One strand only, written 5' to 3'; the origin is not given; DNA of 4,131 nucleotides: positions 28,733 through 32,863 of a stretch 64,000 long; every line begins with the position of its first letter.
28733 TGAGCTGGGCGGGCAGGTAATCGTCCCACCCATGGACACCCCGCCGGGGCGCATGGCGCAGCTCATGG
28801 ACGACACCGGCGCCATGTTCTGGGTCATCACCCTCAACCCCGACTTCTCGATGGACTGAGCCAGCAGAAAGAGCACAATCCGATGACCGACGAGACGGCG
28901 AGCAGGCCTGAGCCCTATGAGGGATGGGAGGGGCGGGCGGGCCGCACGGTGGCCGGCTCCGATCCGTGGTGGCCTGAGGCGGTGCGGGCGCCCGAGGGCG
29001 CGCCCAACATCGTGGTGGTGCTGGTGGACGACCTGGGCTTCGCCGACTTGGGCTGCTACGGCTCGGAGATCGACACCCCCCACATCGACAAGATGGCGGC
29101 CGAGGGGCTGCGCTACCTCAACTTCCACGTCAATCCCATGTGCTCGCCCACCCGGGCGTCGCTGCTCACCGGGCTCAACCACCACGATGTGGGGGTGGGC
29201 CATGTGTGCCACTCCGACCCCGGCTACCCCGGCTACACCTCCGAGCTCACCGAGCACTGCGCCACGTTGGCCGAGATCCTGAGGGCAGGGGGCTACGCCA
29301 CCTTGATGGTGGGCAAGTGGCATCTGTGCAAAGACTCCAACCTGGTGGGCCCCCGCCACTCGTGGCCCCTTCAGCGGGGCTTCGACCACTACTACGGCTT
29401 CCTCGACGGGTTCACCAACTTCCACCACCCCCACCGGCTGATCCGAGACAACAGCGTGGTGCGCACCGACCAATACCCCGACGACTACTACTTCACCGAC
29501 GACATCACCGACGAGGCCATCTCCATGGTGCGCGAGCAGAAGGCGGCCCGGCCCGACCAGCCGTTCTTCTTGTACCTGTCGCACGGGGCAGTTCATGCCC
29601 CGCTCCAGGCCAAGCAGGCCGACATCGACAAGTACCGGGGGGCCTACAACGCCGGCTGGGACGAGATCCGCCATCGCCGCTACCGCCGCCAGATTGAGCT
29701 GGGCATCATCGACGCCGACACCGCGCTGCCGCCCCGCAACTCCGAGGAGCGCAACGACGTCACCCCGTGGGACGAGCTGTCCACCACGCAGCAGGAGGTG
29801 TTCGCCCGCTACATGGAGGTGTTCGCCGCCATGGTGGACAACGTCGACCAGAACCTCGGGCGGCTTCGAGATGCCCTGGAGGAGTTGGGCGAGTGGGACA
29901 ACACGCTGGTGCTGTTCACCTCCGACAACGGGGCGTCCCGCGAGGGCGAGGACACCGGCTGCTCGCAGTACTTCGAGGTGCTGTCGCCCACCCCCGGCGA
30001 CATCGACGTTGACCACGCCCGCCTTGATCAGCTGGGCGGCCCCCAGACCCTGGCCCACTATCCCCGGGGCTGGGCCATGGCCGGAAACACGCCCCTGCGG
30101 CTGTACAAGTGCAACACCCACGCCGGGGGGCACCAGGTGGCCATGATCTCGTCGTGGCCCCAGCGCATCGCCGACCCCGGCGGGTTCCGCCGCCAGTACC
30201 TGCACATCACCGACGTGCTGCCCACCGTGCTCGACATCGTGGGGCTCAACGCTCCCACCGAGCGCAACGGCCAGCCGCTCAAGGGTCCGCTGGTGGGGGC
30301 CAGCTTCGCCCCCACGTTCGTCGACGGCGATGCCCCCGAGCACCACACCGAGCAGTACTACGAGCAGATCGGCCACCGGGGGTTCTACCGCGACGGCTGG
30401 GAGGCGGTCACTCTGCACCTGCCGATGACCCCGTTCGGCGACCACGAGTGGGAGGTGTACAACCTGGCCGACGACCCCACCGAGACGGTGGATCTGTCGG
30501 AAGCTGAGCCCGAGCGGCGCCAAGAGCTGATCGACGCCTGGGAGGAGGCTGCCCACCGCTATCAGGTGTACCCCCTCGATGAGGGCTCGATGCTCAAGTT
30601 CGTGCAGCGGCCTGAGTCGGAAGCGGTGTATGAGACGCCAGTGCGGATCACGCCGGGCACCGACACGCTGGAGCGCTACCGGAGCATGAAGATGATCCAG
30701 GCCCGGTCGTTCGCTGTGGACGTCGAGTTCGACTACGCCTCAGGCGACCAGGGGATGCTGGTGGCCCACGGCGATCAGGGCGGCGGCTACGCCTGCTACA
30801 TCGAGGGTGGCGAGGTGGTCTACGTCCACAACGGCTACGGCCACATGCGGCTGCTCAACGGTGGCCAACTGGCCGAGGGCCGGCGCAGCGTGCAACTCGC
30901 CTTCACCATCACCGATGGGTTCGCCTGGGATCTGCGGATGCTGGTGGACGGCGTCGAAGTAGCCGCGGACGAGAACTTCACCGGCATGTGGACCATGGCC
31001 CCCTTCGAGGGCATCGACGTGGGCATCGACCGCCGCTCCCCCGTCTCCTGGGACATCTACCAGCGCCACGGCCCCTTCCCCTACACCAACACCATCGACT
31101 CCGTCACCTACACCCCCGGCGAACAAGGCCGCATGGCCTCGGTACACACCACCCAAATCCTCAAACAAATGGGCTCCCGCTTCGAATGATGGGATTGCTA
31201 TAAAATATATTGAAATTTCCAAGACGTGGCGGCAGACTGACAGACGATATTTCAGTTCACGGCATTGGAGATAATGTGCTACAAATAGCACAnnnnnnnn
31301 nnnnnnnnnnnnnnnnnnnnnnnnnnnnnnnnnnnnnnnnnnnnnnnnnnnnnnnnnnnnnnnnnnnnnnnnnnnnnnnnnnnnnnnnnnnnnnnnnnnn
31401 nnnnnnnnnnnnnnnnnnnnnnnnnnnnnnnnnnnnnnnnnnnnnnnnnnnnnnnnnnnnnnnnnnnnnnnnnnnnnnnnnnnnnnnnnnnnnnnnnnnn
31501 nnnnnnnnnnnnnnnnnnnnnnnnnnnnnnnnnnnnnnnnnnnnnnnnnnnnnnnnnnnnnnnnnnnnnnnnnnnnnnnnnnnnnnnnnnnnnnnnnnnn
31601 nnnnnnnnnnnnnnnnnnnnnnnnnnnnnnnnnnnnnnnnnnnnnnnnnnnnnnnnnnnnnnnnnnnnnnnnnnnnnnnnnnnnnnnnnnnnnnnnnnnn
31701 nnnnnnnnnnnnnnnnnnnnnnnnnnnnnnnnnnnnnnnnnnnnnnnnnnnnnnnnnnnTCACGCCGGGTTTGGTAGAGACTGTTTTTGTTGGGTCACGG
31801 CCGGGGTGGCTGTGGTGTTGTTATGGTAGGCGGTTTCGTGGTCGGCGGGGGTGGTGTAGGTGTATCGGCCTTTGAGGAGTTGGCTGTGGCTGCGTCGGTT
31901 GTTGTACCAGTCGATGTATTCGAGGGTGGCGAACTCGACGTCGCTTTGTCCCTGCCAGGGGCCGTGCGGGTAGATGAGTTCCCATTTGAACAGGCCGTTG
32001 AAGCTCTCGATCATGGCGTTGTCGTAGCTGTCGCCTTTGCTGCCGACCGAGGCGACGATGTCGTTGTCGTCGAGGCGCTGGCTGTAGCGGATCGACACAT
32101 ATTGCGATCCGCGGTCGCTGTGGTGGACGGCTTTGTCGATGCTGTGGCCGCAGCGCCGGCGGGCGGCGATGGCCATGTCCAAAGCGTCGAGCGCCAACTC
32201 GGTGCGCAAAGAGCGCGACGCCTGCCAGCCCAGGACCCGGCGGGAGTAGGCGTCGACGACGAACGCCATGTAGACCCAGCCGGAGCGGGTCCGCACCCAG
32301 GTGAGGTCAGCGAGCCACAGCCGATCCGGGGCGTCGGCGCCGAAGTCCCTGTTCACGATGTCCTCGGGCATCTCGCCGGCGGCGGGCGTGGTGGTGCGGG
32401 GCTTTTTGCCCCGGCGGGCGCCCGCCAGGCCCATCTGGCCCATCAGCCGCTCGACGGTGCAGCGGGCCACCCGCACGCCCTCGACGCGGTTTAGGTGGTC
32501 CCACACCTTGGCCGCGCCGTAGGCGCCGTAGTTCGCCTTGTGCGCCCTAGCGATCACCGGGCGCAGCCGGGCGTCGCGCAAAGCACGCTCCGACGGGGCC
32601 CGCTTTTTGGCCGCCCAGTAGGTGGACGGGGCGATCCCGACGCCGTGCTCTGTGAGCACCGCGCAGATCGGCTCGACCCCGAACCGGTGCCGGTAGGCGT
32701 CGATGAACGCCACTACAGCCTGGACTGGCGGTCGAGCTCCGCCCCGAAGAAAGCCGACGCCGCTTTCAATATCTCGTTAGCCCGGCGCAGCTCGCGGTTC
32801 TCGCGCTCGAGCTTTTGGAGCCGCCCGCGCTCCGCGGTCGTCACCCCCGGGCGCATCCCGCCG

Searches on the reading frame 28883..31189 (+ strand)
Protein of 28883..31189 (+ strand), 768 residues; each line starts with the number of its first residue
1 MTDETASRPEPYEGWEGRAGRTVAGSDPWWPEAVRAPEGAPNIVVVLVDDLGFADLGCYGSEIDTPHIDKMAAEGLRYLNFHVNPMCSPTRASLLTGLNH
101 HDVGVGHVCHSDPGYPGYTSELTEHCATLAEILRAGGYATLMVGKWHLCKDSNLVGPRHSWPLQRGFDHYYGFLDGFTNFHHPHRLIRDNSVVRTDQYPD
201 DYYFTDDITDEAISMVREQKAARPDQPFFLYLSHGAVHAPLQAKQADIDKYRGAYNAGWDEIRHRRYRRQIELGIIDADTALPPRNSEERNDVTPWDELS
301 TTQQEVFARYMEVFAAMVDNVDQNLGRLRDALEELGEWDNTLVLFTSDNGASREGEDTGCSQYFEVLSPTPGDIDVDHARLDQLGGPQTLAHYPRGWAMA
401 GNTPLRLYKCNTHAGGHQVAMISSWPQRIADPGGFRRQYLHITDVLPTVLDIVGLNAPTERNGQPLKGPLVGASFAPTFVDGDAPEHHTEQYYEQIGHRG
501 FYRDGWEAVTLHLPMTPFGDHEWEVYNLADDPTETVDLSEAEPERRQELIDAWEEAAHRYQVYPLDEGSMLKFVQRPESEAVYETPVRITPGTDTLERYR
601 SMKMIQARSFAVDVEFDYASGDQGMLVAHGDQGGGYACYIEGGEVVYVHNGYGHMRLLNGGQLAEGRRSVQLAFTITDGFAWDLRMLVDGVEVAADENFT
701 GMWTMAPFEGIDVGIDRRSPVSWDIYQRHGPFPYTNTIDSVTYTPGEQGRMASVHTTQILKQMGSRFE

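Call 71: search_protein_families(library=pfam, proteins=[window:28883-31189:+])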
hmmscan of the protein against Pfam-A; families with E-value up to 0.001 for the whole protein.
window:28883-31189:+ (768 aa): 3 families
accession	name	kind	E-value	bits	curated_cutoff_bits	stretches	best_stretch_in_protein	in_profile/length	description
PF00884.28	Sulfatase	-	2.1e-60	205.1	25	1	41-454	1-300/301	Sulfatase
PF01663.27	Phosphodiest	-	2.3e-07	31.2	23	0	314-354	184-224/342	Type I phosphodiesterase / nucleotide pyrophosphatase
PF16347.10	SGSH_C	-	0.00014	22.5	29.3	1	418-541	17-134/154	N-sulphoglucosamine sulphohydrolase, C-terminal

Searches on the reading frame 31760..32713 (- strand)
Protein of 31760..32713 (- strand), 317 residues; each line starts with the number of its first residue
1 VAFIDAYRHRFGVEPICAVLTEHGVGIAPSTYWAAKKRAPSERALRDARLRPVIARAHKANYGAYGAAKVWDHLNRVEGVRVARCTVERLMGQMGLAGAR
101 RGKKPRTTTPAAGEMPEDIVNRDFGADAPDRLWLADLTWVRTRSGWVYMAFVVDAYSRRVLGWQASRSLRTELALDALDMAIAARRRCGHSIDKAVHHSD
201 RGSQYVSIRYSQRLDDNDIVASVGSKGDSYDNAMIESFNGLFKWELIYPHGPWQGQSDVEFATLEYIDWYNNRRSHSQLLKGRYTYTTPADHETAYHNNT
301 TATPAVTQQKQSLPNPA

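Call 71: search_protein_families(library=pfam, proteins=[window:31760-32713:-])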
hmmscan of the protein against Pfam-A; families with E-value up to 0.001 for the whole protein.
window:31760-32713:- (317 aa): 4 families
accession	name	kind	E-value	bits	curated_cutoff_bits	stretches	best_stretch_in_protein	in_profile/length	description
PF00665.32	rve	-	1.2e-21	77.3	32.6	1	127-228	2-101/102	Integrase core domain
PF13276.12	HTH_21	-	8.3e-16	58.4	28.1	1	47-104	3-60/60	HTH-like domain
PF13683.12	rve_3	-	5.4e-11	42.5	26.5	1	220-279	4-62/67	Integrase core domain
PF13333.12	rve_2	-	2.4e-07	31.2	22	1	236-294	1-53/56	Integrase core domain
